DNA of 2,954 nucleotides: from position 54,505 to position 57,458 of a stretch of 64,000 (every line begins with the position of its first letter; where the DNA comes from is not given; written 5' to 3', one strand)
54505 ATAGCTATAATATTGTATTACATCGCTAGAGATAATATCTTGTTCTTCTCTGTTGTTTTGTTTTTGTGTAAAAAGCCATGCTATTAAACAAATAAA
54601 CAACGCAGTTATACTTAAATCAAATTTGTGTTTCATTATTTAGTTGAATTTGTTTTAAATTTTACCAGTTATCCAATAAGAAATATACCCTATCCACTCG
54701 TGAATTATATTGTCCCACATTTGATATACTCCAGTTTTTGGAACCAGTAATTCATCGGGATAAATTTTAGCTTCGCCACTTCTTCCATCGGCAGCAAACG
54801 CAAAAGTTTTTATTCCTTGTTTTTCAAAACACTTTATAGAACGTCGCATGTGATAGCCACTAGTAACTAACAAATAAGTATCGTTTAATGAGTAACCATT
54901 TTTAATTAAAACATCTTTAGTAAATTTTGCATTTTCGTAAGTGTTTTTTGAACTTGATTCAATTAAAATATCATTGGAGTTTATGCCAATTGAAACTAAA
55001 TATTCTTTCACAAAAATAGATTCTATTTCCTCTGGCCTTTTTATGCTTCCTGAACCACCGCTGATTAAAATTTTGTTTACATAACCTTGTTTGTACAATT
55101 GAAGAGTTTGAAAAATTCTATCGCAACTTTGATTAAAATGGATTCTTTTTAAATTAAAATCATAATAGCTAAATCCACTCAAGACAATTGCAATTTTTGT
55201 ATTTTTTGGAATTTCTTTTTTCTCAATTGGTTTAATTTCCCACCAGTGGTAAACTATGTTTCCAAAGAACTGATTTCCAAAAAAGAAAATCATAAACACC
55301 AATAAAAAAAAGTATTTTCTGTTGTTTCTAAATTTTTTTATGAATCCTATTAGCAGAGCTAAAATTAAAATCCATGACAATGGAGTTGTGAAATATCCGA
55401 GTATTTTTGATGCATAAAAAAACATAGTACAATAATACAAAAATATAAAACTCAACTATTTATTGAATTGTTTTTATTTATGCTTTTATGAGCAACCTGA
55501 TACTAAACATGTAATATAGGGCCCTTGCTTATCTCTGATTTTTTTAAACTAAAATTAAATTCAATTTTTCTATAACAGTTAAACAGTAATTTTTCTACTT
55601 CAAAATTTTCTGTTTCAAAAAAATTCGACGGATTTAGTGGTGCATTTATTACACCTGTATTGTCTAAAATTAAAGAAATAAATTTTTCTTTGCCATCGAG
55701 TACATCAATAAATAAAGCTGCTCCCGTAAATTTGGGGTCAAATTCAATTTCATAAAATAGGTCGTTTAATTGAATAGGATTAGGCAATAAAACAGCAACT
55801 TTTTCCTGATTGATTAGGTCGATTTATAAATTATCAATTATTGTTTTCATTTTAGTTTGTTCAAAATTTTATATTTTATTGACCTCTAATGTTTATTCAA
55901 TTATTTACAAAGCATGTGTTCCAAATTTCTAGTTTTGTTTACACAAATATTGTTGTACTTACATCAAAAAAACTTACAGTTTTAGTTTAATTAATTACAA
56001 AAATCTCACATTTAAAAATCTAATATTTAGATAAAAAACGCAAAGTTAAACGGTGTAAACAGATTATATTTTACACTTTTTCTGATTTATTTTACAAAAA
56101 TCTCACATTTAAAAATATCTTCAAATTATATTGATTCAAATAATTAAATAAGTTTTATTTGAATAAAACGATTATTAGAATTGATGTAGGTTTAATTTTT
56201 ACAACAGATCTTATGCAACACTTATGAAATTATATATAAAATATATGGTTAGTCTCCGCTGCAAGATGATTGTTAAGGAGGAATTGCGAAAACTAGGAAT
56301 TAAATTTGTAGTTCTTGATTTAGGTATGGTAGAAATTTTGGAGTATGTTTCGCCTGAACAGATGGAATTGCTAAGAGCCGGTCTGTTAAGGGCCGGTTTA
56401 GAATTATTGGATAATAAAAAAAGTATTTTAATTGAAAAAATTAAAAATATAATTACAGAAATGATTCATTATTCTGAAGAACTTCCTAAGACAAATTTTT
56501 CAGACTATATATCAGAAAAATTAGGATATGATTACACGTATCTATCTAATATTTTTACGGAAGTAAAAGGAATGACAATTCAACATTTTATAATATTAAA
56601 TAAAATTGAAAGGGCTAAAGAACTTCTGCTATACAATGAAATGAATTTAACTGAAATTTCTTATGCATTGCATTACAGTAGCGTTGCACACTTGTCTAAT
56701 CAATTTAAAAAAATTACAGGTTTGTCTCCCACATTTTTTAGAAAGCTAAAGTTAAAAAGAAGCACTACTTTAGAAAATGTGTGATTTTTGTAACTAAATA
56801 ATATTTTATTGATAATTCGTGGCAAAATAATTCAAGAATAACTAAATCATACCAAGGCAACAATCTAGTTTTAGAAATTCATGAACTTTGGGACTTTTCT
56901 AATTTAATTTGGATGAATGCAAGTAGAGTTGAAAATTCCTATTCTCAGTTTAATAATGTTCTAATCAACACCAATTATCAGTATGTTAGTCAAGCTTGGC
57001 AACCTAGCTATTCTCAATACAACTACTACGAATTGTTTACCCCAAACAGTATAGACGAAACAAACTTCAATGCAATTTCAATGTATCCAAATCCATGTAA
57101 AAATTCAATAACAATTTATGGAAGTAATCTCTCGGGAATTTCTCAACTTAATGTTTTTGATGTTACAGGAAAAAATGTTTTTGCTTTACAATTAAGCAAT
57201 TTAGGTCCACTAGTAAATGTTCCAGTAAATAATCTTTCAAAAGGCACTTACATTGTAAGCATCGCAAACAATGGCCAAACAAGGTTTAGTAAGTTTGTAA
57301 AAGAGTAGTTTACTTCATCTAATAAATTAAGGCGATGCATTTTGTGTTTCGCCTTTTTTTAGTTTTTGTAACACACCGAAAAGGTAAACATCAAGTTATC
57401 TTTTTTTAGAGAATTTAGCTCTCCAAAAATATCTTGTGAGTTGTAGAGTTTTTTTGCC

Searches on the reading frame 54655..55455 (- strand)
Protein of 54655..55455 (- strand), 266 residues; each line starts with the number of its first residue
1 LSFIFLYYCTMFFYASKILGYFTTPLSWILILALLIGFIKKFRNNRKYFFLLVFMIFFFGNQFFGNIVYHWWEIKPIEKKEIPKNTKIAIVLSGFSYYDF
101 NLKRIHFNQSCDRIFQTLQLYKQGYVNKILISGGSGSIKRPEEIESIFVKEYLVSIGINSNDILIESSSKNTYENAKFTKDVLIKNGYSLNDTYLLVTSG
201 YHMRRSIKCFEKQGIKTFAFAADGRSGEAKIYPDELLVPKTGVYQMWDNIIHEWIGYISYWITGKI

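Call 3: search_protein_families(library=pfam, proteins=[window:54655-55455:-], max_evalue=0.01)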
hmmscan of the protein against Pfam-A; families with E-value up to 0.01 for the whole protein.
window:54655-55455:- (266 aa): 1 family
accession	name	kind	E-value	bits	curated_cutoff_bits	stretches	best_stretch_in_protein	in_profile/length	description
PF02698.23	DUF218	-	8.2e-28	97.4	27.6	1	89-256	3-133/133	DUF218 domain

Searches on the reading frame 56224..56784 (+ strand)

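Call 3: search_protein_families(library=pfam, proteins=[window:56224-56784:+], max_evalue=0.01)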
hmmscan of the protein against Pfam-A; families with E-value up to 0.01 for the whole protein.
window:56224-56784:+ (186 aa): 2 families
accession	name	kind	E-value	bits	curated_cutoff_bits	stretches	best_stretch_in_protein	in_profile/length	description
PF12833.13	HTH_18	-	2e-17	63.7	33.6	1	97-174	2-79/80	Helix-turn-helix domain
PF00165.29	HTH_AraC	-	2.6e-12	47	26.6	1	139-173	8-41/42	Bacterial regulatory helix-turn-helix proteins, AraC family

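Call 4: search_protein_families(library=ncbifam, proteins=[window:56224-56784:+], max_evalue=0.01)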
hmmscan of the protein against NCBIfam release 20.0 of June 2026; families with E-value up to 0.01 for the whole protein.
window:56224-56784:+ (186 aa): 21 families
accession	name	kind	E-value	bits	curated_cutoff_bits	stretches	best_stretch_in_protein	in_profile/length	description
TIGR04094.1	adjacent_YSIRK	equivalog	1.3e-13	50.7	200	1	71-173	281-383/383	YSIRK-targeted surface antigen transcriptional regulator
NF047455.1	TF_Staph_AryK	equivalog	1.7e-13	49.7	850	1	11-177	112-260/759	transcriptional regulator AryK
NF007693.0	PRK10371.1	equivalog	1.2e-10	41.1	253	1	73-183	196-307/309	transcriptional regulator MelR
TIGR02297.1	HpaA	equivalog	7.5e-09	35.2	274.65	1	70-174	188-286/287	4-hydroxyphenylacetate catabolism regulatory protein HpaA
NF007860.0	PRK10572.1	equivalog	1.1e-08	34.3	208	1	47-177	159-286/292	arabinose operon transcriptional regulator AraC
NF049932.1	TranspRegBtr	equivalog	6.2e-08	31.6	900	1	94-177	184-267/531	bacillibactin transport transcriptional regulator Btr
NF006902.0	PRK09393.1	equivalog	6.6e-08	32.1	425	1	94-175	240-321/327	transcriptional regulator FtrA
NF047788.1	TransRegPocR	equivalog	2e-07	30.6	500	1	81-179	200-294/296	transcriptional regulator PocR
NF007243.0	PRK09685.1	equivalog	1.3e-06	28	199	1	54-174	181-300/303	transcriptional regulator FeaR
NF033869.1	viru_reg_Rsp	equivalog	1.6e-06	26.9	400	1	77-175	149-248/701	AraC family transcriptional regulator Rsp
NF010028.0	PRK13503.1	equivalog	5e-06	26.1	288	1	105-175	202-272/278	HTH-type transcriptional activator RhaS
NF010026.0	PRK13501.1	equivalog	1.6e-05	24.2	363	1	107-182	209-283/290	HTH-type transcriptional activator RhaR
NF007584.0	PRK10219.1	equivalog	1.8e-05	25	174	1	74-174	4-105/107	superoxide response transcriptional regulator SoxS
NF012144.2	ramA_TF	equivalog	3.8e-05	24.1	180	1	75-174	8-105/108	RamA family antibiotic efflux transcriptional regulator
NF010027.0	PRK13502.1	equivalog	0.00033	20.2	384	1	107-176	209-278/282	HTH-type transcriptional activator RhaR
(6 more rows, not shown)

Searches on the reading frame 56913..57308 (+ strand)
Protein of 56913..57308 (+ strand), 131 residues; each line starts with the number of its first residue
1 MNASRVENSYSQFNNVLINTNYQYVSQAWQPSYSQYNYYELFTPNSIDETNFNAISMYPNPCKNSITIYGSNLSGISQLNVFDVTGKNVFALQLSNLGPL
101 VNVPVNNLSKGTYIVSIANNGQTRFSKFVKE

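Call 3: search_protein_families(library=pfam, proteins=[window:56913-57308:+], max_evalue=0.01)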
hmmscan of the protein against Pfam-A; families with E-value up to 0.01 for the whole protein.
window:56913-57308:+ (131 aa): 1 family
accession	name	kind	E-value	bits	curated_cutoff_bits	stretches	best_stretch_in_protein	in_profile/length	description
PF18962.6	Por_Secre_tail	-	9.9e-13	48.6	27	1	57-129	1-74/75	Secretion system C-terminal sorting domain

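Call 4: search_protein_families(library=ncbifam, proteins=[window:56913-57308:+], max_evalue=0.01)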
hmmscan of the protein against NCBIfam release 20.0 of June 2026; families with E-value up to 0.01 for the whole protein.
window:56913-57308:+ (131 aa): 5 families
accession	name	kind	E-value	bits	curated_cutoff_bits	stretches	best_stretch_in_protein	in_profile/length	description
TIGR04183.1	Por_Secre_tail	domain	3.2e-13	49.5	23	1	57-131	1-72/72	T9SS type A sorting domain-containing protein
NF038113.1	T9SSA_dep_M36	equivalog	4.2e-12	45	885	1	46-128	784-866/869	T9SS-dependent M36 family metallopeptidase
NF050177.1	TapA_OM_Porphy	equivalog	5e-05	22.2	500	1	44-129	458-542/544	TapA/TapC family T9SS-dependent outer membrane protein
NF033708.1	T9SS_Cterm_ChiA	domain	0.00035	20.4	40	1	76-127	1-51/55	T9SS sorting signal type C domain-containing protein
NF052644.1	T9SS_DNase_Rie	equivalog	0.00094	18.6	260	1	75-130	198-250/251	T9SS-dependent surface endonuclease, AS87_RS02955 family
